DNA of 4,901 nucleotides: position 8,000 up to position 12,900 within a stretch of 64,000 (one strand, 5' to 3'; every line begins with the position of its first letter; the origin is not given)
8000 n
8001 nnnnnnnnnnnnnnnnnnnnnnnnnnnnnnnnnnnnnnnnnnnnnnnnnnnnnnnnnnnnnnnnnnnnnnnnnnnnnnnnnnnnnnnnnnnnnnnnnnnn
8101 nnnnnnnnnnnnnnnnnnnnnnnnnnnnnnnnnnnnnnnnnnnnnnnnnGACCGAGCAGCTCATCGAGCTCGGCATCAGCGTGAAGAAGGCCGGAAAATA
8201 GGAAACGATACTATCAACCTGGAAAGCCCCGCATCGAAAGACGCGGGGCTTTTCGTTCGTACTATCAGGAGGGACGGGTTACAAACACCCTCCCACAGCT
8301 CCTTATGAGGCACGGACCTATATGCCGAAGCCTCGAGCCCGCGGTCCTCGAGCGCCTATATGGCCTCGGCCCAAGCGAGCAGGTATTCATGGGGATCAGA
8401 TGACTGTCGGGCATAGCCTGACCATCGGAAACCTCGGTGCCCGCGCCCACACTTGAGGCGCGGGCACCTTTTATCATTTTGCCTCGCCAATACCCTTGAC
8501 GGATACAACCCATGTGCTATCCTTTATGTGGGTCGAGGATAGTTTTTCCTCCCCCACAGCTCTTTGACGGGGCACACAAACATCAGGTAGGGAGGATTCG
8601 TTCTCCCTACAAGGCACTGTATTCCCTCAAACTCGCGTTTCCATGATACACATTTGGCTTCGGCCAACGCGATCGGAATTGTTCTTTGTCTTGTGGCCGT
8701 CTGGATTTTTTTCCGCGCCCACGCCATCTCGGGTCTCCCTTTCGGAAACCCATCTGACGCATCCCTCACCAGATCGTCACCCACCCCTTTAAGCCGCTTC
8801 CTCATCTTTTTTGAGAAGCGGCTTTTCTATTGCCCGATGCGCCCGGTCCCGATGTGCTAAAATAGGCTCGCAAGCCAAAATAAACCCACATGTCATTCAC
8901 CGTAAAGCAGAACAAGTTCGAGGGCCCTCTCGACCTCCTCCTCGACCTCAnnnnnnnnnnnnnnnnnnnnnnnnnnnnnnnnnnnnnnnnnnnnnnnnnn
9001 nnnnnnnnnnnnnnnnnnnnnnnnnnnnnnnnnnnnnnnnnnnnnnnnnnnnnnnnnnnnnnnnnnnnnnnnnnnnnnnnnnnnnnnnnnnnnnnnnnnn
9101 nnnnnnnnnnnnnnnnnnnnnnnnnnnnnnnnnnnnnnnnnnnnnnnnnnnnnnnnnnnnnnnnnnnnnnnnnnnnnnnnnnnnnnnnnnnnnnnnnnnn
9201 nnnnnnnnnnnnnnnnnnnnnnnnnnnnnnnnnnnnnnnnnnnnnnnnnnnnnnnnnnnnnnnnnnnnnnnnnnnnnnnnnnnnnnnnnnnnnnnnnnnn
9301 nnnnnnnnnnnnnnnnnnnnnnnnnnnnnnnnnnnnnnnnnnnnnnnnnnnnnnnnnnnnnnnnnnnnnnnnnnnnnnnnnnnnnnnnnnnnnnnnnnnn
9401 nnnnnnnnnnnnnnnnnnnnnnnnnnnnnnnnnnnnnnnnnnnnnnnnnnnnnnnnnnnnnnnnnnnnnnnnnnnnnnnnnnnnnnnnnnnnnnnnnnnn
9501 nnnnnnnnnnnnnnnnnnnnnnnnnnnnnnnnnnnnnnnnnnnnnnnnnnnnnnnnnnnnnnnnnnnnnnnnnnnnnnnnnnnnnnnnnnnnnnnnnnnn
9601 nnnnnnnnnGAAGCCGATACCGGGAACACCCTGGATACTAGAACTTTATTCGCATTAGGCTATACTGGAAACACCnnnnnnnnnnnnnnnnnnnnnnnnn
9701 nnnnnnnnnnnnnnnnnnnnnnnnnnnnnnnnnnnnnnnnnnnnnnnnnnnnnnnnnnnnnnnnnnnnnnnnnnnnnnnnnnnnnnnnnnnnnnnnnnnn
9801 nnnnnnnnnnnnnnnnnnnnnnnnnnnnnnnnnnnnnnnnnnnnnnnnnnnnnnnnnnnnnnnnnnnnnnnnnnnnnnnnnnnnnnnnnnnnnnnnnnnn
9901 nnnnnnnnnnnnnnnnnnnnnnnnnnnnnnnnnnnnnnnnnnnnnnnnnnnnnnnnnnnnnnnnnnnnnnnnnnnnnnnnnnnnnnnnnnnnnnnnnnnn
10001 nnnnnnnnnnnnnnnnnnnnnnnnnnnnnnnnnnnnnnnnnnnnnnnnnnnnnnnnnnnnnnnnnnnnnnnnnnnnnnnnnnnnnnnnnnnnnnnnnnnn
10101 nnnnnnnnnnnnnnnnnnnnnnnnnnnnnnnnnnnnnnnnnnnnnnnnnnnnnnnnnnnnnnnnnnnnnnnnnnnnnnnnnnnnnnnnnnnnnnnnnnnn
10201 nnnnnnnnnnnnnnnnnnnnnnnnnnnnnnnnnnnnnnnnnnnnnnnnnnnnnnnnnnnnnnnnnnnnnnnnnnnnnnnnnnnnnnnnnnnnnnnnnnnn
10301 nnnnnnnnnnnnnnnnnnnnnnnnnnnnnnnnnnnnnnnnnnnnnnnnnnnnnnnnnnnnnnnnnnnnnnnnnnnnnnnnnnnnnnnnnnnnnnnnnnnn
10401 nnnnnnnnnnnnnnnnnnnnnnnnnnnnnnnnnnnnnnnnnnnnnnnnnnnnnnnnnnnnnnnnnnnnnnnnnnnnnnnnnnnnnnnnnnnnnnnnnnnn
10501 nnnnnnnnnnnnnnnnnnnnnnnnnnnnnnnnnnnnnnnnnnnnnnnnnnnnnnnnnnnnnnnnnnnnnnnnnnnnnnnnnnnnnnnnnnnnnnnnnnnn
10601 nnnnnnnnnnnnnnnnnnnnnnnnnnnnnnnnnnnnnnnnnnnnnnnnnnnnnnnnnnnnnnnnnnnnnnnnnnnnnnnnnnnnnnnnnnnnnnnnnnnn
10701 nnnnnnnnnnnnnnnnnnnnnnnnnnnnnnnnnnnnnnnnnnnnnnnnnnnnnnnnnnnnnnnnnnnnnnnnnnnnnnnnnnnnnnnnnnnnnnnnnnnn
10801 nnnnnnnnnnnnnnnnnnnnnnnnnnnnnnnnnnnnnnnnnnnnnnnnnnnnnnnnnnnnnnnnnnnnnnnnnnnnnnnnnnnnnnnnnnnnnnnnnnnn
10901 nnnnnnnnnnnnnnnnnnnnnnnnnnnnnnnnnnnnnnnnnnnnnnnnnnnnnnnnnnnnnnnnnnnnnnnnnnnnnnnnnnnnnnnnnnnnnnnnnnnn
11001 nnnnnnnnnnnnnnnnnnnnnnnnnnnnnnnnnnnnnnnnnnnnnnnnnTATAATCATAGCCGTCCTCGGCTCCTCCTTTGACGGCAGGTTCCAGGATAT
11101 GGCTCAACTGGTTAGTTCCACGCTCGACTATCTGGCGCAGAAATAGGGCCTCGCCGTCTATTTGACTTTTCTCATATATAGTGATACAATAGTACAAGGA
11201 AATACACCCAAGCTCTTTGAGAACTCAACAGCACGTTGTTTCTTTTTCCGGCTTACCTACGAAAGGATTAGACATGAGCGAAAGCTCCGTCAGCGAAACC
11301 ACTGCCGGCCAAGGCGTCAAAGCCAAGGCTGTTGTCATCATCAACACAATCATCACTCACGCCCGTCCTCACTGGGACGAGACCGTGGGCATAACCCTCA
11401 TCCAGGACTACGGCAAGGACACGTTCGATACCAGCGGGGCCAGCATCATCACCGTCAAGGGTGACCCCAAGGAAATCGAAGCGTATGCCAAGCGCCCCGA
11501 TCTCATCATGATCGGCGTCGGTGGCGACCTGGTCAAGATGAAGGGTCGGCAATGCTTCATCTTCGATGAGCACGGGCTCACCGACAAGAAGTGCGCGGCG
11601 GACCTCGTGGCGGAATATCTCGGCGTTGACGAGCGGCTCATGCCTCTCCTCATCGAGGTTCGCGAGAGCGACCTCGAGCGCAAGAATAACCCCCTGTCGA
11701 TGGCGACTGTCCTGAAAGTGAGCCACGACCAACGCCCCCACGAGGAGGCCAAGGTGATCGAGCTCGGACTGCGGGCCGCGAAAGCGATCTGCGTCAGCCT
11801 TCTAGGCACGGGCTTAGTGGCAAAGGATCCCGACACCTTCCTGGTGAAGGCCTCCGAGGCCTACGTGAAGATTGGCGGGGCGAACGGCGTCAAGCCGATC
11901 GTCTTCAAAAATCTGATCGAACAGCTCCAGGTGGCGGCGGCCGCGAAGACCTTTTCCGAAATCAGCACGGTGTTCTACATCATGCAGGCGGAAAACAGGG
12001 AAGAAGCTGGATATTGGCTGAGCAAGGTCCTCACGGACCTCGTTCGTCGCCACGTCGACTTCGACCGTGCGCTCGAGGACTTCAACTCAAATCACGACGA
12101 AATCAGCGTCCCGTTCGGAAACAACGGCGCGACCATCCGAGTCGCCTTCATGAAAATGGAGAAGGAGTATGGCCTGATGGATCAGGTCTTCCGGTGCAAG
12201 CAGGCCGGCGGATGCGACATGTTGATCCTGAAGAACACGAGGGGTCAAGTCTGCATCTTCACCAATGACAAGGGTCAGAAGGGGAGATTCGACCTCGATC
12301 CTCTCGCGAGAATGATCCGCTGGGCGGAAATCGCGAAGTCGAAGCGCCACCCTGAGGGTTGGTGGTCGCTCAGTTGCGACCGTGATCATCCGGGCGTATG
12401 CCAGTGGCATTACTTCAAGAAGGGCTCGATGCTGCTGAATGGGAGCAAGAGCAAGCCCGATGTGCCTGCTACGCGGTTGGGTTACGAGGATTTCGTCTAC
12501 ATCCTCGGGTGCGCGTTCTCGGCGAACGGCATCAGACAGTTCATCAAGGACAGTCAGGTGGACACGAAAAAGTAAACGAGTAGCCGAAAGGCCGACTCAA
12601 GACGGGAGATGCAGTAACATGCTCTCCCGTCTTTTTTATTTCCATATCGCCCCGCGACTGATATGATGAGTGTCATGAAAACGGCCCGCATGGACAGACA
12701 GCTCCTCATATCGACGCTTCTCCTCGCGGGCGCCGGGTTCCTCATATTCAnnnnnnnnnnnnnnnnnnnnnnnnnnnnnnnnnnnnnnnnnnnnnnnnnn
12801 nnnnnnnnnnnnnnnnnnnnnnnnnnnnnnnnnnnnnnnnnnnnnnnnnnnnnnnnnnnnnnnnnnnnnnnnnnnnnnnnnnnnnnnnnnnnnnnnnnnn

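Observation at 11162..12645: Stand-alone, strongly signalled gene of unknown function inserted in the cell-wall cluster between dacB and ftsW/rodA-murG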

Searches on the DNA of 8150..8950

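Call 88: search_rna_families(source=window, start=8150, end=8950, threshold=gathering)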
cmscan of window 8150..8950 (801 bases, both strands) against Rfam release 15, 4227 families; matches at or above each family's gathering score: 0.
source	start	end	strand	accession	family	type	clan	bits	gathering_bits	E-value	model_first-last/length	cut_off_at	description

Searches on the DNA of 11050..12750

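Call 64: search_rna_families(source=window, start=11050, end=12750, threshold=evalue, max_evalue=1)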
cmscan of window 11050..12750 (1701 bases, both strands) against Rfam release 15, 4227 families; matches with E-value up to 1: 1.
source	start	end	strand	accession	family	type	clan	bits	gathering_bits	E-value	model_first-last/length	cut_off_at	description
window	11315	11360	-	RF01136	sR28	Gene; snRNA; snoRNA; CD-box;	-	19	39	0.035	1-55/55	no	Small nucleolar RNA sR28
